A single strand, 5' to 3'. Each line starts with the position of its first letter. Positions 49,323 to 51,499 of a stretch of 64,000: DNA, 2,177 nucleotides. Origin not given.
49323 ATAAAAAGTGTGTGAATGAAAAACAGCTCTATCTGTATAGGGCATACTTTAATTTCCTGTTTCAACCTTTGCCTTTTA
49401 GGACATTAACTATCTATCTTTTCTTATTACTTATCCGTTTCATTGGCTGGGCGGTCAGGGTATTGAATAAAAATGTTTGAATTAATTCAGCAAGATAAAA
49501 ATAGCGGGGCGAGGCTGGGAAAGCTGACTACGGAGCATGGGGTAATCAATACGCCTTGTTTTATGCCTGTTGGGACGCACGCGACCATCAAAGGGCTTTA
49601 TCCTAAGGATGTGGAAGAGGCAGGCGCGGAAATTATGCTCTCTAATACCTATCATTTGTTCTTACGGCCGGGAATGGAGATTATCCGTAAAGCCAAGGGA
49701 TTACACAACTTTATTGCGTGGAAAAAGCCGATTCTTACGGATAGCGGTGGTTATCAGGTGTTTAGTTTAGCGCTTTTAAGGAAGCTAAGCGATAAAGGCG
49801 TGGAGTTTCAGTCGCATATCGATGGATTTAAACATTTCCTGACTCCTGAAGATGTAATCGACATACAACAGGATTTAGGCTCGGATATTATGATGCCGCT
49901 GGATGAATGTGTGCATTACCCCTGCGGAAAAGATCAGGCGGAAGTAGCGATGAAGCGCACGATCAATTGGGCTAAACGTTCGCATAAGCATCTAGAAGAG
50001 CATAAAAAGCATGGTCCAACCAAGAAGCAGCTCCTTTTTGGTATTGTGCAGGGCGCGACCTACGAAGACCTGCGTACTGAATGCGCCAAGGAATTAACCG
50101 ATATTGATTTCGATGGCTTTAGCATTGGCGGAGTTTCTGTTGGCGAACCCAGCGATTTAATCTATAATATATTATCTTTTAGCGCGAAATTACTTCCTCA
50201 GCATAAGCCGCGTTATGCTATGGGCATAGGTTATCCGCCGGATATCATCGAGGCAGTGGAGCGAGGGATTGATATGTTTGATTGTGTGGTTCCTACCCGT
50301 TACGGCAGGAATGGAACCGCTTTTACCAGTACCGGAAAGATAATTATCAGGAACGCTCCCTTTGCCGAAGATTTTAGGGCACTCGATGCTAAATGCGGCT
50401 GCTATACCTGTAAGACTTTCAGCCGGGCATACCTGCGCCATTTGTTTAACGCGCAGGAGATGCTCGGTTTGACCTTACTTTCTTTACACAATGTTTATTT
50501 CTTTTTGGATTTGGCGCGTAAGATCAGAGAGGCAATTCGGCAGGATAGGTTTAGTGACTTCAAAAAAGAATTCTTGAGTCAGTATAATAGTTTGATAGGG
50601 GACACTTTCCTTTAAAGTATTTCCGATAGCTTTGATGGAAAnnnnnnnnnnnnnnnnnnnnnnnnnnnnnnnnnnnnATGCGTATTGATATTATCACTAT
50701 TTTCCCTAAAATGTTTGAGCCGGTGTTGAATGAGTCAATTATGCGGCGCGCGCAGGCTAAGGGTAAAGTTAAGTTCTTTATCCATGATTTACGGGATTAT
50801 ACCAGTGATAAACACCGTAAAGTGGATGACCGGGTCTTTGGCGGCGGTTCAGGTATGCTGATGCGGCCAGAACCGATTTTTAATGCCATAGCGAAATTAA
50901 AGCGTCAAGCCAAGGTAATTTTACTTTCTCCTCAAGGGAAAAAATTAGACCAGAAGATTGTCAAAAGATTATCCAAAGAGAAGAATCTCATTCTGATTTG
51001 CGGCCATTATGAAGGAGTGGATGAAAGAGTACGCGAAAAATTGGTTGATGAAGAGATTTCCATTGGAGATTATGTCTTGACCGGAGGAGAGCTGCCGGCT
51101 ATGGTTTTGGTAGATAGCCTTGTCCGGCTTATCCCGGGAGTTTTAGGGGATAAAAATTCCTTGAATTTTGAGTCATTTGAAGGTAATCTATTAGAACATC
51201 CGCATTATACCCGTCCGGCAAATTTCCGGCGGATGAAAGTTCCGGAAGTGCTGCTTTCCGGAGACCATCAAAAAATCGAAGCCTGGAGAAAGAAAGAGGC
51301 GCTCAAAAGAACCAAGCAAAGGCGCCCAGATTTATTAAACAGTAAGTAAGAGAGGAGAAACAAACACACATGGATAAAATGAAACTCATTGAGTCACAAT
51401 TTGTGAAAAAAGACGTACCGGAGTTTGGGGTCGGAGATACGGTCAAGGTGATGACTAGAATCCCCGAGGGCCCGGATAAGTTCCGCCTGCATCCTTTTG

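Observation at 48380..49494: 19-bp direct duplication of the tgt start bracketing a 1.1-kb segment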

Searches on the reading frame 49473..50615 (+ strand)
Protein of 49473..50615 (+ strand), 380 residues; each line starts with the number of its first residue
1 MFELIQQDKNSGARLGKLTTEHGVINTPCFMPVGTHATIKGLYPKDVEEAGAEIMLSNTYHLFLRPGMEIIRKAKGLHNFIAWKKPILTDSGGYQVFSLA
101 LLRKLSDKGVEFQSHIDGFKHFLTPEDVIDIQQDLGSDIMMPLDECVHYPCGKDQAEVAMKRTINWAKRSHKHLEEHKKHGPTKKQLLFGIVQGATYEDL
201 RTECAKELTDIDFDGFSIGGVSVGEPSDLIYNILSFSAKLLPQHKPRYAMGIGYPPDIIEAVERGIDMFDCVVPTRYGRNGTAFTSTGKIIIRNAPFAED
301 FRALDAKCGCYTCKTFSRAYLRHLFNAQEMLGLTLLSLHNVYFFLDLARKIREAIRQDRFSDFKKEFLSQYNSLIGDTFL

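Call 6: search_protein_families(library=pfam, proteins=[window:49473-50615:+], max_evalue=0.01)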
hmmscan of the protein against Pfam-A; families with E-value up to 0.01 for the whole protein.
window:49473-50615:+ (380 aa): 1 family
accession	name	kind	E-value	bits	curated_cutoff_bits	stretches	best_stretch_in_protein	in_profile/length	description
PF01702.25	TGT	-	1.2e-161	538.2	26.3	1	12-372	2-356/357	Queuine tRNA-ribosyltransferase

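Call 9: find_encoding_contigs(protein=window:49473-50612:+, flank=10000, max_places=10)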
Protein window:49473-50612:+ (380 aa): no gene with exactly this product is on record in the collection.

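Call 11: find_related_loci(query=window:49473-50612:+, collection=genome_contigs, flank=10000)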
Query window:49473-50612:+ (380 aa) in genome_contigs; peptide patterns used: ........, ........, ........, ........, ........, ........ (x = any residue, [..] = any of these).
600 stretches matched a pattern (row limit reached: there are more); 599 encode a relative of the query (tblastn E <= 1e-3); the best 80 are kept; 80 distinct loci.
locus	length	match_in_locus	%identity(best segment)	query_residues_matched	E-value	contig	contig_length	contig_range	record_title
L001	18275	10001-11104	73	1-375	0e+0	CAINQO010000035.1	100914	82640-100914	MAG: Candidatus Omnitrophica bacterium isolate AM-2014-D7_bin-608 genome assembly, contig: bin-608:035/123, whole genome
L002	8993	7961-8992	73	1-351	3e-178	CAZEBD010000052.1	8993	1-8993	MAG TPA_asm: uncultured Planctomycetales bacterium isolate SRP192927_co7_238 genome assembly, contig: NODE_16471_length_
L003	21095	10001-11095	60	1-371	1e-152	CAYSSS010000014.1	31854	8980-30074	MAG TPA_asm: uncultured Planctomycetia bacterium isolate SRP178699_co1_483 genome assembly, contig: NODE_1458_length_318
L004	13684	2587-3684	57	1-367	2e-150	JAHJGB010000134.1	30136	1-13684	MAG: Candidatus Omnitrophota bacterium isolate Modern_marine_glass_biofilm.mb.50 Modern_marine_glas.mb.50_k141_786647, w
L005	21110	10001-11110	58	2-378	1e-146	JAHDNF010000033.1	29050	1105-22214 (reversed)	Bacterium isolate R3-B46 k141_177649, whole genome shotgun sequence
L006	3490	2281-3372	55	2-371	7e-147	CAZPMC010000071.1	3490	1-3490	MAG TPA_asm: uncultured Oscillospiraceae bacterium isolate SRP192927_co8_67 genome assembly, contig: NODE_30695_length_3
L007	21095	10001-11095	55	2-373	6e-142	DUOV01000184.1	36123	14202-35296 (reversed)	MAG TPA_asm: Clostridia bacterium isolate AS08sgBPME_225 266206_AS08, whole genome shotgun sequence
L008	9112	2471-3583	56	2-373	7e-141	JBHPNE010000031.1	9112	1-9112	Elusimicrobiota bacterium isolate SAG AM-326-M04 AM-326-M04_NODE_31, whole genome shotgun sequence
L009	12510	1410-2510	54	2-373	4e-140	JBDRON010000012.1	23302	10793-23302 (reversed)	MAG: Elusimicrobiota bacterium isolate MEGAHIT-group-1.958 k141_5381649, whole genome shotgun sequence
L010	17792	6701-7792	55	2-371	7e-140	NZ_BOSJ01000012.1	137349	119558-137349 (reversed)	Paenibacillus sp. J45TS6 sequence012, whole genome shotgun sequence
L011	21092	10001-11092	53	2-371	3e-137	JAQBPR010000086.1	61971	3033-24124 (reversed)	MAG: Bacilli bacterium isolate RYN_352 scaffold_248059, whole genome shotgun sequence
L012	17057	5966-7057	54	2-371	5e-137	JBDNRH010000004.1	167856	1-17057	MAG: Sporolactobacillus sp. isolate WK069_bin.8 NODE_22_length_167856_cov_71.698428, whole genome shotgun sequence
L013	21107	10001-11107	53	2-370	5e-137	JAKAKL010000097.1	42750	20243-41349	MAG: Bacteroidetes bacterium isolate WY4.bin70 NODE_995_length_42750_cov_2.375501, whole genome shotgun sequence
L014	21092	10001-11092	53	2-371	1e-136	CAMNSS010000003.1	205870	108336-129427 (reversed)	MAG: uncultured Eubacterium sp. isolate SRR19792994_bin.27_metawrap_v1.3_MAG genome assembly, contig: ERZ12290372_62, wh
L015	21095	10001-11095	52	2-372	2e-136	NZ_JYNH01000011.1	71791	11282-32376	Desulfosporosinus sp. I2 contig00011, whole genome shotgun sequence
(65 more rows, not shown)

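Call 15: find_related_loci(query=window:49473-50612:+, collection=metagenome_contigs, flank=10000)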
Query window:49473-50612:+ (380 aa) in metagenome_contigs; peptide patterns used: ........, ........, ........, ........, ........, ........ (x = any residue, [..] = any of these).
600 stretches matched a pattern (row limit reached: there are more); 600 encode a relative of the query (tblastn E <= 1e-3); the best 80 are kept; 80 distinct loci.
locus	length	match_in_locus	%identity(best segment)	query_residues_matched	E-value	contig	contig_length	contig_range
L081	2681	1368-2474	72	1-376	0e+0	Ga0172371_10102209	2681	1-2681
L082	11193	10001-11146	58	1-376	3e-157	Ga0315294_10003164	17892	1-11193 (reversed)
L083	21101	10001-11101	61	2-367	3e-155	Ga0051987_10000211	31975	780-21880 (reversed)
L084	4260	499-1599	60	1-370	2e-158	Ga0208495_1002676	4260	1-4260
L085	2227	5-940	68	54-372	2e-164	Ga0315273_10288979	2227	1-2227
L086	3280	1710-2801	56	2-371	9e-152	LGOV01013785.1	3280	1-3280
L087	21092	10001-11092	56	2-371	4e-145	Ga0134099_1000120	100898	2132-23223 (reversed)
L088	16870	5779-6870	54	2-371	2e-144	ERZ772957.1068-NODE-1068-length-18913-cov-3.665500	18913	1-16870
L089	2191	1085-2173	57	2-370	3e-153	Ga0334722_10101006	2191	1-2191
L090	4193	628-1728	54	2-373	9e-145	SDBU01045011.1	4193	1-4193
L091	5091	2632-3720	56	2-370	2e-142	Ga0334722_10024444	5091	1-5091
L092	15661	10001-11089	54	2-370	5e-140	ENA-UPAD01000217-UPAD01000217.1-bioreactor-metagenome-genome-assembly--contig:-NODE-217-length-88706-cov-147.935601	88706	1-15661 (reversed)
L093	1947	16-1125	53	2-371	3e-150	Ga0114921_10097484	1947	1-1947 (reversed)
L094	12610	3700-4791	54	2-371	3e-139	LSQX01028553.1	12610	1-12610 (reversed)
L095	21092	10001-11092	55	2-371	8e-139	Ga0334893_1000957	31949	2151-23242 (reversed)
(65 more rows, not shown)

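Call 50: find_homologous_proteins(query=window:49473-50612:+, max_evalue=1e-100)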
Query window:49473-50612:+ (380 aa): 7827 proteins with E <= 1e-100 among 8000 candidates; the best 120 are listed.
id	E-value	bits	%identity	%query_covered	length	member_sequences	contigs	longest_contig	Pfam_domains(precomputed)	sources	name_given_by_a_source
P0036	3.1e-237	805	91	98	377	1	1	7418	PF01702.26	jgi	-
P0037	3.0e-235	798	91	99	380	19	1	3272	PF01702.26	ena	-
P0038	5.8e-232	787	89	98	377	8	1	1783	PF01702.26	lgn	-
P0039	2.0e-230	782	89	98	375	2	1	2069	PF01702.26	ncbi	-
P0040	2.4e-230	782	88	99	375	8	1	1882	PF01702.26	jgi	jgi:queuine tRNA-ribosyltransferase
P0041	2.7e-229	779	89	99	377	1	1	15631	PF01702.26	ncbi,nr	ncbi:MAG: tRNA guanosine(34) transglycosylase Tgt [Candidatus Omnitrophica bacterium]|nr:tRNA guanos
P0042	2.0e-228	776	88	98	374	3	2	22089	PF01702.26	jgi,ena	jgi:queuine tRNA-ribosyltransferase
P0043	6.0e-227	771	87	99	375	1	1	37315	PF01702.26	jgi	jgi:queuine tRNA-ribosyltransferase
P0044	2.2e-224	762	87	98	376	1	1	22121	PF01702.26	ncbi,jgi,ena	ncbi:MAG: tRNA guanosine(34) transglycosylase Tgt [Candidatus Omnitrophota bacterium]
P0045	5.7e-224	761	87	98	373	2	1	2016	PF01702.26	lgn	-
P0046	6.9e-224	761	87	98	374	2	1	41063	PF01702.26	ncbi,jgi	ncbi:MAG: tRNA guanosine(34) transglycosylase Tgt [Candidatus Omnitrophota bacterium]|jgi:queuine tR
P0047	9.4e-224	760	86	98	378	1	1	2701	PF01702.26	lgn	-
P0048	6.1e-222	754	87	98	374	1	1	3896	PF01702.26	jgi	-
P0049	1.3e-221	753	86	98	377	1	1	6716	PF01702.26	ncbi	-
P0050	1.0e-217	740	84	98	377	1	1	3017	PF01702.26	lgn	-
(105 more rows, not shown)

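Call 53: find_encoding_contigs(protein=P0036, flank=10000, max_places=5)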
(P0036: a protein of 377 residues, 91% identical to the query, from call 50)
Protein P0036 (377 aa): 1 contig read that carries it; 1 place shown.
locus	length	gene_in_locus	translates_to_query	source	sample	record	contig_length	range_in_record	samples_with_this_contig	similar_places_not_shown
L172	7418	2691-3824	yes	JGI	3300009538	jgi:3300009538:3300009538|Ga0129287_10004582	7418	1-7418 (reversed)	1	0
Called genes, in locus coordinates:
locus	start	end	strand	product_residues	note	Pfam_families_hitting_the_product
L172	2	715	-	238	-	?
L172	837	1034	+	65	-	-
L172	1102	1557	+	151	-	-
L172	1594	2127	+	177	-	-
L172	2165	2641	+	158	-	PF12682:Flavodoxin_4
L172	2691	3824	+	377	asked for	PF01702:TGT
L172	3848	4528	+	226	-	PF01746:tRNA_m1G_MT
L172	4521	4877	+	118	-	PF01245:Ribosomal_L19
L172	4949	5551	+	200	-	PF01351:RNase_HII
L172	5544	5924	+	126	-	PF08378:NERD (weak), PF02021:UPF0102, PF01939:NucS_C (weak)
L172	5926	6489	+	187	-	PF04961:FTCD_C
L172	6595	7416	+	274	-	?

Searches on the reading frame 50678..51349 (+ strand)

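Call 6: search_protein_families(library=pfam, proteins=[window:50678-51349:+], max_evalue=0.01)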
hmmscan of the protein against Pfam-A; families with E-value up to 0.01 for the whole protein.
window:50678-51349:+ (223 aa): 3 families
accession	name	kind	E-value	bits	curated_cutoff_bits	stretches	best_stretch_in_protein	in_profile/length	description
PF01746.26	tRNA_m1G_MT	-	4.9e-69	232.4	27.3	1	23-217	2-195/195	tRNA (Guanine-1)-methyltransferase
PF02590.22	SPOUT_MTase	-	0.0045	17.4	27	1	71-135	60-129/154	Predicted SPOUT methyltransferase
PF03587.19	EMG1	-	0.0081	16.1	28.2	0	74-136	132-185/197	EMG1/NEP1 methyltransferase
